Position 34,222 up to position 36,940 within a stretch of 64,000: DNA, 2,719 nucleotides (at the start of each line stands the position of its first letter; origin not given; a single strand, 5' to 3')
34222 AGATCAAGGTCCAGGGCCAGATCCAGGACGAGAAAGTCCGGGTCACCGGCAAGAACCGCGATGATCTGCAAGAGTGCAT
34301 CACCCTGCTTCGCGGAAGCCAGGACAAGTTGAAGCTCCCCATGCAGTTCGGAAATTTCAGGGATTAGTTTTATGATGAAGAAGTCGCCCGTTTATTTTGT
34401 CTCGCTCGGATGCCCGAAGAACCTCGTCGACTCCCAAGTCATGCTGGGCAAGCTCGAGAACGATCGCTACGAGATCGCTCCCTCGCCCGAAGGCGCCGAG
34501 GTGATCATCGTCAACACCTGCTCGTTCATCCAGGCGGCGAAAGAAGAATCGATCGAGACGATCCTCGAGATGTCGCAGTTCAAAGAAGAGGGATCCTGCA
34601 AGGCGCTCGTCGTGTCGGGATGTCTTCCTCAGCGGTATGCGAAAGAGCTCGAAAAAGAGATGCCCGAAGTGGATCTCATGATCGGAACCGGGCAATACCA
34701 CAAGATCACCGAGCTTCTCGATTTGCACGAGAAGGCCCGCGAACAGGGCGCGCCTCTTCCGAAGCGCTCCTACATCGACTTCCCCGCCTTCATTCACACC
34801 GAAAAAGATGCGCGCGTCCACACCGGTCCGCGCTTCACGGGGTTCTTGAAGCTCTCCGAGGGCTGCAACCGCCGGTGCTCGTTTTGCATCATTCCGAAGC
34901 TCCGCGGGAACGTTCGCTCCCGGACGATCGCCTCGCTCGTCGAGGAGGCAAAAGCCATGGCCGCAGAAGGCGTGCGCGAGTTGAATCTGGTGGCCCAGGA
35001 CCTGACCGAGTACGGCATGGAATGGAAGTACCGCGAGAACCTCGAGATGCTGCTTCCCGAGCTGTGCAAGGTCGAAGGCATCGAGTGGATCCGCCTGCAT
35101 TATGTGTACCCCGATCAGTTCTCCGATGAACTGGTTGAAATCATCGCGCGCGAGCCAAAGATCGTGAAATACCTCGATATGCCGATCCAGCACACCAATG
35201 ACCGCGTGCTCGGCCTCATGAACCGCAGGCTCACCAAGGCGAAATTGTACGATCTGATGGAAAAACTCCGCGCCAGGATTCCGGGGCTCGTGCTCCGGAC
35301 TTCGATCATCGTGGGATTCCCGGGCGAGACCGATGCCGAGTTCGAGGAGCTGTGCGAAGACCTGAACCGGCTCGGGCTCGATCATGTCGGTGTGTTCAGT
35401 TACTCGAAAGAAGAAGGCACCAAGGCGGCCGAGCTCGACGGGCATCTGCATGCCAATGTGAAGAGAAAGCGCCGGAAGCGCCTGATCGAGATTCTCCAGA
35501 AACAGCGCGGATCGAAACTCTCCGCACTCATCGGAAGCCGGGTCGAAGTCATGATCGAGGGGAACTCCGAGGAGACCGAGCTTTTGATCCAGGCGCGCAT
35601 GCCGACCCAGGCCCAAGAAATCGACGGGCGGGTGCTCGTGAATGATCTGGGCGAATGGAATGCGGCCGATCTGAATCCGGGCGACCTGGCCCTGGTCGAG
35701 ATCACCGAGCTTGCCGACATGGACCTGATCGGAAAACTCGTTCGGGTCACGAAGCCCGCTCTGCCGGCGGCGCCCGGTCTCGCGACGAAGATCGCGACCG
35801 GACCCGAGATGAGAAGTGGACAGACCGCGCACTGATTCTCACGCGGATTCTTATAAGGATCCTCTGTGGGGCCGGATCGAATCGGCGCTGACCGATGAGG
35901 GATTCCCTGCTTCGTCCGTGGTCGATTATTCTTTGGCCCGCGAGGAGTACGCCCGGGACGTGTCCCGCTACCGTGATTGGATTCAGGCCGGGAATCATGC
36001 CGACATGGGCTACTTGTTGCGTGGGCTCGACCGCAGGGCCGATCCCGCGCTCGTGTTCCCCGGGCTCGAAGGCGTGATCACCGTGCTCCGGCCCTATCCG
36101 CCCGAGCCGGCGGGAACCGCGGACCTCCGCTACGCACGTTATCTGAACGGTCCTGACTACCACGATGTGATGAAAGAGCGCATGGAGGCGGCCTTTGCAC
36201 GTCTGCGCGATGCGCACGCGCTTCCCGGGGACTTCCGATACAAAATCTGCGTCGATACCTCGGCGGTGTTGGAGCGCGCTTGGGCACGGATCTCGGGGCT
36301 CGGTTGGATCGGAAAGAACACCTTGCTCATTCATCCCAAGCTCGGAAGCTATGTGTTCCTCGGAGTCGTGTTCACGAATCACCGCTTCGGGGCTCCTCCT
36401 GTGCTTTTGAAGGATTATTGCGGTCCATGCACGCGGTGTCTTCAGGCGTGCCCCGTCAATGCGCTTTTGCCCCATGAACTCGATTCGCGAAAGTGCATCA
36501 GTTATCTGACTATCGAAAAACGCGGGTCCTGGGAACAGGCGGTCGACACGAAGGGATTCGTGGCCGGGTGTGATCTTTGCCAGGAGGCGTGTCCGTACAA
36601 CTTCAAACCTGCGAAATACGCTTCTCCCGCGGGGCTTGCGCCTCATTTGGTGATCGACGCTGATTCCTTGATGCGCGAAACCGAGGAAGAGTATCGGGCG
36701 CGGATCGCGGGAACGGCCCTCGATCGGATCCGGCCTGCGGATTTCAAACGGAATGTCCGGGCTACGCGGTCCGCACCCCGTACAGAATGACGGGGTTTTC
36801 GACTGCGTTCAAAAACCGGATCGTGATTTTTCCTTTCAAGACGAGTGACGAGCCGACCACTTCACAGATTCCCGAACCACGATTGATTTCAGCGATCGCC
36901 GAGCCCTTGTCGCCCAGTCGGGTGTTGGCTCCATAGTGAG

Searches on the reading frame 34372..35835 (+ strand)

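Call 88: search_protein_families(library=pfam, proteins=[window:34372-35835:+], max_evalue=0.00001)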
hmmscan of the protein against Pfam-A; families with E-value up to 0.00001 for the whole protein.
window:34372-35835:+ (487 aa): 3 families
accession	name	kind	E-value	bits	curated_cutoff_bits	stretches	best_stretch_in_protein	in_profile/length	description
PF00919.26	UPF0004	-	1.9e-27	95.6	27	1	7-105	2-98/98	Uncharacterized protein family UPF0004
PF04055.27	Radical_SAM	-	2.6e-26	93.2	29.5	1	161-331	3-166/166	Radical SAM superfamily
PF18693.7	TRAM_2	-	4.1e-12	46.5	27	1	387-457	1-63/63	TRAM domain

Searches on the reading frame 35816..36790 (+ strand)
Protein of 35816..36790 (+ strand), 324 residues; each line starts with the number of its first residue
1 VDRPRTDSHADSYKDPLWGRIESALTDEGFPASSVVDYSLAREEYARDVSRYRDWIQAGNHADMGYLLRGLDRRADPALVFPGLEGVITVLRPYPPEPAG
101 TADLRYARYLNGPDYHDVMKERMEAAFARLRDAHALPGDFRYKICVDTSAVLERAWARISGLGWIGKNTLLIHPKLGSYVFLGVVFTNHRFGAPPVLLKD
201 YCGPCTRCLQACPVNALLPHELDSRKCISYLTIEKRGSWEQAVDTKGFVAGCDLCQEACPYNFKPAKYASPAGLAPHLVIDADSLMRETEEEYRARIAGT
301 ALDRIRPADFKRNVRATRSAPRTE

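Call 88: search_protein_families(library=pfam, proteins=[window:35816-36790:+], max_evalue=0.00001)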
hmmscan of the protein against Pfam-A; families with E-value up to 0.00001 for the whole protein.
window:35816-36790:+ (324 aa): 2 families
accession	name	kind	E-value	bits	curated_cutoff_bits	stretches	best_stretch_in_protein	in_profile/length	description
PF13484.11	Fer4_16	-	5.5e-16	59.5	30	1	202-262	2-66/66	4Fe-4S double cluster binding domain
PF08331.15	QueG_DUF1730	-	7.4e-12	45.5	25.1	1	74-148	1-77/77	Epoxyqueuosine reductase QueG, DUF1730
